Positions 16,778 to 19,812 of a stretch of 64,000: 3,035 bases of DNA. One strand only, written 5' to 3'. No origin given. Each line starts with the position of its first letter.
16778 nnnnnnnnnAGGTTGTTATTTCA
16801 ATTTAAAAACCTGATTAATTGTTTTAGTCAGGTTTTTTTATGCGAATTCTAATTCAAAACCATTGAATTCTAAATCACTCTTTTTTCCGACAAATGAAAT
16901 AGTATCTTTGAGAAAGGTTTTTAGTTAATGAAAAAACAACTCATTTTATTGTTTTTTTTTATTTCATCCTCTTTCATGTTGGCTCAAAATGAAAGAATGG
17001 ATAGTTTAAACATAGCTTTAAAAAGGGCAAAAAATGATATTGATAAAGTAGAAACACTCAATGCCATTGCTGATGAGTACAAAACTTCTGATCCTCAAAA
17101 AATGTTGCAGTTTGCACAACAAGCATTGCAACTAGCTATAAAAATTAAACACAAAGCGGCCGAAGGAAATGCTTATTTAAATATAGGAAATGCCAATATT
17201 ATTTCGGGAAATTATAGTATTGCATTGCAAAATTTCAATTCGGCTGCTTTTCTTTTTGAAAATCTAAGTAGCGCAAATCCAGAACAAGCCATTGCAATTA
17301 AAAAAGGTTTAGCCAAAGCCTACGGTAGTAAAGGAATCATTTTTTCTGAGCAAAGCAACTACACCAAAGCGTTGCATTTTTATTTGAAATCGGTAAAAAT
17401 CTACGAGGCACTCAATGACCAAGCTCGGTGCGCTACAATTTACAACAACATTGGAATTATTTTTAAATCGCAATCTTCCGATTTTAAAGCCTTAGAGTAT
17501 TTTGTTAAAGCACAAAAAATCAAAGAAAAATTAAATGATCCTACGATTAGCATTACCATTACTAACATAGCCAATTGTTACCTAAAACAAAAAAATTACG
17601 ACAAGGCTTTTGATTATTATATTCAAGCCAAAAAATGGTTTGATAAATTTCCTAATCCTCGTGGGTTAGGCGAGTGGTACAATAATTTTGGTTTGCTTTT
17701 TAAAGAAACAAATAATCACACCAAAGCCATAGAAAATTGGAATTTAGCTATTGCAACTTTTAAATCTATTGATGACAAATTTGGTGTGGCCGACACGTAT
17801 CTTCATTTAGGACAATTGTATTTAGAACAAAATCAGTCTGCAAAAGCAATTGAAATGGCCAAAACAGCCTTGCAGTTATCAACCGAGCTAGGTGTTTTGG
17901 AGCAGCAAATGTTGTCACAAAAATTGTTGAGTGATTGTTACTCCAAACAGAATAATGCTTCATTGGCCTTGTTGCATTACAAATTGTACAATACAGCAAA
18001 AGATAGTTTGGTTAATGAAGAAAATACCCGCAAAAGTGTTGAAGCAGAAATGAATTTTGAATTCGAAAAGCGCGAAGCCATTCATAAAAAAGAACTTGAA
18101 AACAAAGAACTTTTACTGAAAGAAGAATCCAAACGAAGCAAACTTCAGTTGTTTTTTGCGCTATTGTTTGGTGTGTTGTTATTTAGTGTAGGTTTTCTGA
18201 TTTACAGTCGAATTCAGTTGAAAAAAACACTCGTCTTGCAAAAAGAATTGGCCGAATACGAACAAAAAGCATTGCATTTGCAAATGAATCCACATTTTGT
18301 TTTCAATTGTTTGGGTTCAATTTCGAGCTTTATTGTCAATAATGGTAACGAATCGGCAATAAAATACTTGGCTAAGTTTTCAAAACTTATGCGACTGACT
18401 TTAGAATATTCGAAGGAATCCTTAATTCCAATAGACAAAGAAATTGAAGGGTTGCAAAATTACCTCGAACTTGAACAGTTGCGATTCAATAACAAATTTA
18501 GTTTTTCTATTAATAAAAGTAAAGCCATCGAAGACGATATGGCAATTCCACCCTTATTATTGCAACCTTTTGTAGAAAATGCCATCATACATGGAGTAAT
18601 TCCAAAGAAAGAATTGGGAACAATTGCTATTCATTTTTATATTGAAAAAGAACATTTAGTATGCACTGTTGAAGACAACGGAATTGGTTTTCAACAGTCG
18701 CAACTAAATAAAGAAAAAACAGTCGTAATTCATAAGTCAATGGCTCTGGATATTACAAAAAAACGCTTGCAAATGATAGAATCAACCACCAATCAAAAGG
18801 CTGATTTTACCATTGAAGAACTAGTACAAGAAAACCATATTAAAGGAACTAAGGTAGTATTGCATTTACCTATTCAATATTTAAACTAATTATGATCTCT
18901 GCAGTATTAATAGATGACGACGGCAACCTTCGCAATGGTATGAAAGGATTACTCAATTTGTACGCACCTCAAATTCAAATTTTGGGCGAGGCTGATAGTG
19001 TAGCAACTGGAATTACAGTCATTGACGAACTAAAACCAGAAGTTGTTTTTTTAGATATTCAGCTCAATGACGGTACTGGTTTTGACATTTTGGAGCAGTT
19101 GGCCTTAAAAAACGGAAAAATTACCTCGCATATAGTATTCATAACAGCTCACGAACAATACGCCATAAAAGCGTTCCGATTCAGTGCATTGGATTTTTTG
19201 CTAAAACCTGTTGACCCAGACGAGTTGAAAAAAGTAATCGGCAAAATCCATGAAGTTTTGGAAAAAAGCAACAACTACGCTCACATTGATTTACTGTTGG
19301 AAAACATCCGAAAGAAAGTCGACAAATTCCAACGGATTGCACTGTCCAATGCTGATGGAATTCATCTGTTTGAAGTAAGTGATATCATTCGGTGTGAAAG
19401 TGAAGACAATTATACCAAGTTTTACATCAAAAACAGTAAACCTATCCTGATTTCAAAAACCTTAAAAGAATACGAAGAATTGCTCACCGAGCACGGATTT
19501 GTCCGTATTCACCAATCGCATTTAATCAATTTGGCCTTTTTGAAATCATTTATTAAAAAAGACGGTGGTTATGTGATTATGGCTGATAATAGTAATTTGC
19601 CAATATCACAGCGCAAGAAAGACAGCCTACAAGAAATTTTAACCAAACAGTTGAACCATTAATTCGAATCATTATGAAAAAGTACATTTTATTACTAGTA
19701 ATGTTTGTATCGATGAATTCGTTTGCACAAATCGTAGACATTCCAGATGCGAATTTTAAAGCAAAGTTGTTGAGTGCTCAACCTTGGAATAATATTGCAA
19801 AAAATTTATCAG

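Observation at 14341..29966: Two tandem paralogous cassettes: exported-TPR LytS-type kinase + LytTR regulator linked to T9SS-secreted EF-loop/LRR surface proteins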

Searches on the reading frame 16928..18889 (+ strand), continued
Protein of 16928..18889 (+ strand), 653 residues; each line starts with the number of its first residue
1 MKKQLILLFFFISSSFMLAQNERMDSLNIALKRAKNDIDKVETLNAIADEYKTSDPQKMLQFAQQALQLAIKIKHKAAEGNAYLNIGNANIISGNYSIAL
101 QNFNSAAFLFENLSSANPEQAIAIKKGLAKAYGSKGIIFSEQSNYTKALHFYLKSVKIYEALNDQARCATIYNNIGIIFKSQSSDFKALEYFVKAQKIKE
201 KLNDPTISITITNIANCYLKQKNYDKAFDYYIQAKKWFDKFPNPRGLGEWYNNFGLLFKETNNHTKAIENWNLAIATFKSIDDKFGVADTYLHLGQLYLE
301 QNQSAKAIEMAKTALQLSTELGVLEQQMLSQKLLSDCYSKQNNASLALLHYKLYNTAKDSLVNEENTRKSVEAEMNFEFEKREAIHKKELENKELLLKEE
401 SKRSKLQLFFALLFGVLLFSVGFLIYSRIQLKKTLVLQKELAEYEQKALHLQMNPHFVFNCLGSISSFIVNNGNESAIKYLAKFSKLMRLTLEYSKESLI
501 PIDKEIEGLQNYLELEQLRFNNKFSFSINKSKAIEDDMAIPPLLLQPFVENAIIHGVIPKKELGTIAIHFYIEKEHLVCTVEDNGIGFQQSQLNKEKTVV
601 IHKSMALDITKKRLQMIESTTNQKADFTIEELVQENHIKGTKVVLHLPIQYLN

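Call 16: find_related_loci(query=A1, collection=genome_contigs, flank=10000)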
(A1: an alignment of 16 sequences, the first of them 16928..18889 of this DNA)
Query A1 (653 aa) in genome_contigs; peptide patterns used: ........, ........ (x = any residue, [..] = any of these).
559 stretches matched a pattern; 390 encode a relative of the query (tblastn E <= 1e-3); the best 80 are kept; 80 distinct loci.
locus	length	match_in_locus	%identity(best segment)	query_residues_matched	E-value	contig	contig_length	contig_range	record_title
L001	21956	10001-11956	79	1-652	0e+0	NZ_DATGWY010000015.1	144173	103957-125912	MAG: Flavobacterium sp. isolate SMAG_U10594 k141_244952, whole genome shotgun sequence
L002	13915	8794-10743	68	1-652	0e+0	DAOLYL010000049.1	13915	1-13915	MAG TPA_asm: Flavobacterium sp. isolate AMR_MDS_5185 NODE_2179_length_13915_cov_9.949423, whole genome shotgun sequence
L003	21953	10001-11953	70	3-652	0e+0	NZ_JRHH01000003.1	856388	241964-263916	Flavobacterium aquatile LMG 4008 = ATCC 11947 strain LMG 4008 contig3, whole genome shotgun sequence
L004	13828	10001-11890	72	19-652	0e+0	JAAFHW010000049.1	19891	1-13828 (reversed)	MAG: Flavobacteriia bacterium isolate bin36.maxbin.ball.185 WN_Flavobacteria_scaffold_49, whole genome shotgun sequence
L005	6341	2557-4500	67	1-652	0e+0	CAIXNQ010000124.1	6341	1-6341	MAG: uncultured Bacteroidetes bacterium isolate E14_bin-1922 genome assembly, contig: bin-1922:124/296, whole genome sho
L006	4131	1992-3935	69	4-653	0e+0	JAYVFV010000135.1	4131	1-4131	MAG: Flavobacteriales bacterium isolate GL44_UP_metabinner_12_sub GL44_UP_metabinner_12_sub_134, whole genome shotgun se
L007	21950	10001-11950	68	1-652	0e+0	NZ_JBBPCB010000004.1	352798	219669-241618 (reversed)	Flavobacterium buctense strain JCM 30750 contig4, whole genome shotgun sequence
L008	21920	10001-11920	68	7-651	0e+0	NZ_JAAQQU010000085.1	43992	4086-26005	Flavobacterium sp. J49 457, whole genome shotgun sequence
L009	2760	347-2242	69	19-652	0e+0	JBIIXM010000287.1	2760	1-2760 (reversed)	MAG: Flavobacterium sp. isolate ME2005-06-22_3300042363_group2_bin88 Rohwer_bin846_scaffold_20442_c1, whole genome shotg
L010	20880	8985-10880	69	19-652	0e+0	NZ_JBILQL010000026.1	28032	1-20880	MAG: Flavobacterium sp. isolate ME2018-06-05_3300043470_group8_bin205 Rohwer_bin913_scaffold_1295_c1, whole genome shotg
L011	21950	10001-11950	67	1-652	0e+0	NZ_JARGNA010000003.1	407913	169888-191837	Flavobacterium terrisoli strain PT-3 contig3, whole genome shotgun sequence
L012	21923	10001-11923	70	12-652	0e+0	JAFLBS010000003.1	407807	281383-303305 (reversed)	MAG: Flavobacteriales bacterium isolate UWPOB_FLAVO2 gnl_X_HGIHAMPF_3, whole genome shotgun sequence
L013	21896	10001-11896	69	19-652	0e+0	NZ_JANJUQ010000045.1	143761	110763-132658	MAG: Flavobacterium sp. isolate RXS1_metabat.bin.42 RXS1_k141_259021, whole genome shotgun sequence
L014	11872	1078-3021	68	1-652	0e+0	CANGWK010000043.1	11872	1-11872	MAG: Flavobacteriaceae bacterium isolate RE-14apr17-359 genome assembly, contig: RE-14apr17-C7657, whole genome shotgun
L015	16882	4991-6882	72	19-652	0e+0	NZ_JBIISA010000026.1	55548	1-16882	MAG: Flavobacterium sp. isolate ME2003-11-11_3300044715_group2_bin15 Rohwer_bin837_scaffold_202_c2, whole genome shotgun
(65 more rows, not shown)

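Call 33: find_encoding_contigs(protein=P0001, flank=3000, max_places=2)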
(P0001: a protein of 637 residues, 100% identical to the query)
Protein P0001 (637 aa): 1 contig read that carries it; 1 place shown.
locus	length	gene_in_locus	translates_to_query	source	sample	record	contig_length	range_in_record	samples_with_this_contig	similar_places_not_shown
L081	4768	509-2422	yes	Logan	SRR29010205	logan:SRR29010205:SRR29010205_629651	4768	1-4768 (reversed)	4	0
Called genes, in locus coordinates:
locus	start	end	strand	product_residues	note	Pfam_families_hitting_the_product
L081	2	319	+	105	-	?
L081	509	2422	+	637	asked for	PF14938:SNAP (faint), PF13176:TPR_7 (faint), PF13181:TPR_8 (faint), PF17874:TPR_MalT (faint), PF00515:TPR_1 (faint), PF07719:TPR_2 (faint), PF13424:TPR_12, PF06580:His_kinase, +3 more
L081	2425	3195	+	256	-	PF00072:Response_reg, PF04397:LytTR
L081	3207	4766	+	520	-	?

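Call 57: search_solved_structures(query=window:16928-18889:+, max_evalue=0.001, show_alignments=0)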
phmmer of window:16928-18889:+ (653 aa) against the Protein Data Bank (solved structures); distinct sequences matched with E-value up to 0.001: 49.
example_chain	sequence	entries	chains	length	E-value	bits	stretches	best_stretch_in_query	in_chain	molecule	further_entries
9qhb_A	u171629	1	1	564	8.5e-45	156.6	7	128-318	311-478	Engineered tetratricopeptide repeat protein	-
9qhc_A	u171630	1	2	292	4.6e-19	71.7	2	129-326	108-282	Engineered tetratricopeptide repeat protein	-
8bu0_A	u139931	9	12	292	2e-16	63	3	127-274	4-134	Consensus tetratricopeptide repeat protein | Crystal structure of an 8-repeat consensus TPR superhelix with Zinc. | Monomer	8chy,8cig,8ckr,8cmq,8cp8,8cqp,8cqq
6swj_A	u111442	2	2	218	2.6e-16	62.6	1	452-595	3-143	Histidine kinase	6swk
7obi_A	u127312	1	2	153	3e-13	52.5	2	168-236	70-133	CTPR-rv4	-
6hc2_A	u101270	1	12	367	3.6e-11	45.6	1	64-210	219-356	G-protein-signaling modulator 2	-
3sf4_A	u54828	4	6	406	5.3e-11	45.1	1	64-210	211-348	G-protein-signaling modulator 2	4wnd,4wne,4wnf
4wng_A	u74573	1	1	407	5.3e-11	45.1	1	64-210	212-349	G-protein-signaling modulator 2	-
5a6c_A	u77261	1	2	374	1.4e-10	43.6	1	64-204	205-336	G-PROTEIN-SIGNALING MODULATOR 2, AFADIN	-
4g2v_A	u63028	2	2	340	3.5e-09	39.1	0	64-194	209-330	G-protein-signaling modulator 2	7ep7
3ro2_A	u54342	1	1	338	3.8e-09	38.9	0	64-194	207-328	G-protein-signaling modulator 2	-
8ch0_A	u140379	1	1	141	3.9e-08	35.6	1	133-234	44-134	Consensus tetratricopeptide repeat protein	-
2fo7_A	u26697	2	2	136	8.3e-08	34.5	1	141-234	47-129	SYNTHETIC CONSENSUS TPR PROTEIN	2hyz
9gzg_A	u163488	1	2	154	4e-07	32.2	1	128-275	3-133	Engineered CTPR protein with glutamic acids for conductivity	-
4jhr_A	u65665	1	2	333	8.2e-07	31.2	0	64-204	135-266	G-protein-signaling modulator 2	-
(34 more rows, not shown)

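Call 75: predict_structure(alignment_id=A3)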
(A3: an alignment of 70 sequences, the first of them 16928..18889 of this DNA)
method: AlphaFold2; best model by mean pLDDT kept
length: 653 residues; sequences in the alignment: 70
mean_pLDDT: 81.7   pTM: 0.54
mean pLDDT of the five models: 81.7, 80.0, 79.8, 76.0, 75.3
residues with pLDDT >= 90: 225; 70-90: 317; 50-70: 93; < 50: 18
segments of 3 or more residues with pLDDT < 50: 370-372, 451-453, 598-603
pLDDT, mean of each block of 10 residues (from residue 1): 76 61 80 88 91 82 94 92 93 82 93 86 92 90 80 91 92 90 84 93 91 94 94 93 88 95 95 93 86 95 94 92 85 94 91 83 59 50 64 70 72 78 73 60 52 51 61 70 77 77 88 84 88 86 83 80 87 88 83 58 57 76 80 79 87 75
secondary structure, 60 per line:
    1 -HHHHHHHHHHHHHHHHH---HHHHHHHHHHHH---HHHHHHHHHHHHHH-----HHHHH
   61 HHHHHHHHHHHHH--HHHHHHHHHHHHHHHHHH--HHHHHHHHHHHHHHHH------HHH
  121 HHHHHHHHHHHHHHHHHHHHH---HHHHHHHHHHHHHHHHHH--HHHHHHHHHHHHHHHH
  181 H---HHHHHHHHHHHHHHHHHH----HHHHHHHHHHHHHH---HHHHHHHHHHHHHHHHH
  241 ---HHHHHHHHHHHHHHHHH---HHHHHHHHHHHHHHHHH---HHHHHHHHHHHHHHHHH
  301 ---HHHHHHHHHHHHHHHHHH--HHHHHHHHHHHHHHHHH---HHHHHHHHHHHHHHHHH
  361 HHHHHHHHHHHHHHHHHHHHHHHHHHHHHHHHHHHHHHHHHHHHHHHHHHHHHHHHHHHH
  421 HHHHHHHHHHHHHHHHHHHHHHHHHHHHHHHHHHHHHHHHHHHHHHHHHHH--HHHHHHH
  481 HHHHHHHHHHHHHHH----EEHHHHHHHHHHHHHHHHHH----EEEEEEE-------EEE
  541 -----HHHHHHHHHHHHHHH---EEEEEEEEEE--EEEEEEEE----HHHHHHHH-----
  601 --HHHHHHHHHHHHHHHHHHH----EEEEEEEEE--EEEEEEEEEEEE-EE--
elements in order: H2-18 H22-33 H37-50 H56-73 H76-93 H96-111 H118-141 H145-162 H165-181 H185-202 H207-220 H224-240 H244-260 H264-280 H284-300 H304-321 H324-340 H344-471 H474-495 H502-519 E524-530 E538-540 H546-560 E564-573 E576-583 H588-595 H603-621 E626-634 E637-648

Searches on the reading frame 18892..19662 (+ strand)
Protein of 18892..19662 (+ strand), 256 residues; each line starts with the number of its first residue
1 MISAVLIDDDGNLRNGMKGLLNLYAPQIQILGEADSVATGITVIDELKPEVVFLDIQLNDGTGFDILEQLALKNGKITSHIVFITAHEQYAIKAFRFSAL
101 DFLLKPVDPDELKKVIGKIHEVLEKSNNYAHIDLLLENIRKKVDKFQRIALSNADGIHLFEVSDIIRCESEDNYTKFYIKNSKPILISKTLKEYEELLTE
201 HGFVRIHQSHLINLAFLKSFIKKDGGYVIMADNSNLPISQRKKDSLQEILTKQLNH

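Call 3: search_protein_families(library=pfam, proteins=[window:18892-19662:+], max_evalue=0.01)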
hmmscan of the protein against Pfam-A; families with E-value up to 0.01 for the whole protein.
window:18892-19662:+ (256 aa): 2 families
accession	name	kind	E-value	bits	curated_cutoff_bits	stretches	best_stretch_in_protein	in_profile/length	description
PF00072.30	Response_reg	-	6.5e-19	68.6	30.2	1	5-116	2-110/111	Response regulator receiver domain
PF04397.21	LytTR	-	3.6e-18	66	22.6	1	156-250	2-97/98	LytTr DNA-binding domain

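Call 4: search_protein_families(library=ncbifam, proteins=[window:18892-19662:+], max_evalue=0.01)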
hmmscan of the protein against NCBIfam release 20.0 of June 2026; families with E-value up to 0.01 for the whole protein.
window:18892-19662:+ (256 aa): 68 families (the best 25 are shown)
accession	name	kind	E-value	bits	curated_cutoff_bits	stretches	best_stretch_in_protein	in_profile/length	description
NF008677.0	PRK11697.1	equivalog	1.3e-35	122.9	246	1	1-250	1-235/238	two-component system response regulator BtsR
NF010684.1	PRK14084.1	equivalog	1.9e-29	103.2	375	1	3-219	2-219/254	response regulator transcription factor LytR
NF007935.0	PRK10651.1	equivalog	3.5e-17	62.3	250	1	4-117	9-121/216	two-component system response regulator NarL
NF047785.1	respo_reg_MadR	equivalog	3.4e-14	52.7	300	1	3-120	2-121/209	MadR family response regulator transcription factor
NF041946.1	LuxO_transreg_Vib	equivalog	1.4e-12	47.2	800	1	25-127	20-119/463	quorum-sensing sigma-54 dependent transcriptional regulator LuxO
NF033791.1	ActR_PrrA_rreg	equivalog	1.6e-12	47.8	250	1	4-119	4-116/173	ActR/PrrA/RegA family redox response regulator transcription factor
NF052445.1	RespRegMctR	equivalog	2e-12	47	300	1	2-121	2-120/205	two-component system response regulator MctR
TIGR02875.1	spore_0_A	equivalog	1.1e-11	44.5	200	1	2-133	3-132/262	sporulation transcription factor Spo0A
NF008469.0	PRK11361.1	equivalog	2.1e-10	39.9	714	1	5-131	8-131/461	acetoacetate metabolism transcriptional regulator AtoC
NF006900.1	PRK09390.1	equivalog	3.8e-10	39.6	255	1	6-145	9-142/203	response regulator FixJ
NF011896.0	PRK15369.1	equivalog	1.3e-09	37.9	242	1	5-109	7-110/211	two component system response regulator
NF041832.1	near_NosP_CTERM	subfamily_domain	2.7e-09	36.6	400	1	4-117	254-367/370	NahK/ErcS family hybrid sensor histidine kinase/response regulator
TIGR01818.1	ntrC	equivalog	2.9e-09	36.2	558.6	1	6-119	3-113/463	nitrogen regulation protein NR(I)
NF040749.1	tetrathio_RR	equivalog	4e-09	36.5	290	1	6-140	4-135/191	tetrathionate respiration response regulator TtrR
NF007708.0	PRK10403.1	equivalog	5.9e-09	35.7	343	1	5-117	10-121/215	nitrate/nitrite response regulator protein NarP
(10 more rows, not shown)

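Call 56: search_solved_structures(query=window:18892-19662:+, max_evalue=0.001, show_alignments=0)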
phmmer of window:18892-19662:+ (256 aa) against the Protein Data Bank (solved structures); distinct sequences matched with E-value up to 0.001: 63 (the best 60 are shown).
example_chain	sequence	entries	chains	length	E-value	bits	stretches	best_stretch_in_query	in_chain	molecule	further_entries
6m8o_A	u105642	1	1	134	3.8e-14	56.2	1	3-130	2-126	DNA-binding response regulator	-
1a04_A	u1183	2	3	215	8.3e-13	51.8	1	4-116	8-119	NITRATE/NITRITE RESPONSE REGULATOR PROTEIN NARL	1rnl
5ep0_A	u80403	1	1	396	7.8e-12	48.7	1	5-128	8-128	Putative repressor protein luxO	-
6swl_A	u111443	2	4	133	1.9e-10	44.1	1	5-125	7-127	Two-component response regulator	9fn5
6swf_A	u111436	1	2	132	2.6e-10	43.7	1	5-126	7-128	Two-component response regulator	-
6swb_A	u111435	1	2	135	4.2e-10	43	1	5-126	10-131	Two-component response regulator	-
2qv0_A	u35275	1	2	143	8.4e-10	42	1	4-130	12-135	Protein mrkE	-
9xzo_A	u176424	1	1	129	1.1e-09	41.6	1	4-119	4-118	De novo protein M1X0B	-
3b2n_A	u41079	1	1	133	1.9e-08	37.6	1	3-129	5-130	Uncharacterized protein Q99UF4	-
3c3w_A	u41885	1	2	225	2.1e-08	37.4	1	1-124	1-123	TWO COMPONENT TRANSCRIPTIONAL REGULATORY PROTEIN DEVR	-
9rhz_C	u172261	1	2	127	2.4e-08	37.3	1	5-116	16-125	Chemotaxis protein CheY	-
1tmy_A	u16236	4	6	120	1e-07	35.2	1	5-119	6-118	CHEY PROTEIN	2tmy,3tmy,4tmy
4iga_A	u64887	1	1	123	1.1e-07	35.1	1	5-119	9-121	Chemotaxis protein CheY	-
1u0s_Y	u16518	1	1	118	1.4e-07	34.7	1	5-119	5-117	Chemotaxis protein cheY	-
3cfy_A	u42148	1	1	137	9.3e-07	32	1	39-117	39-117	Putative LuxO repressor protein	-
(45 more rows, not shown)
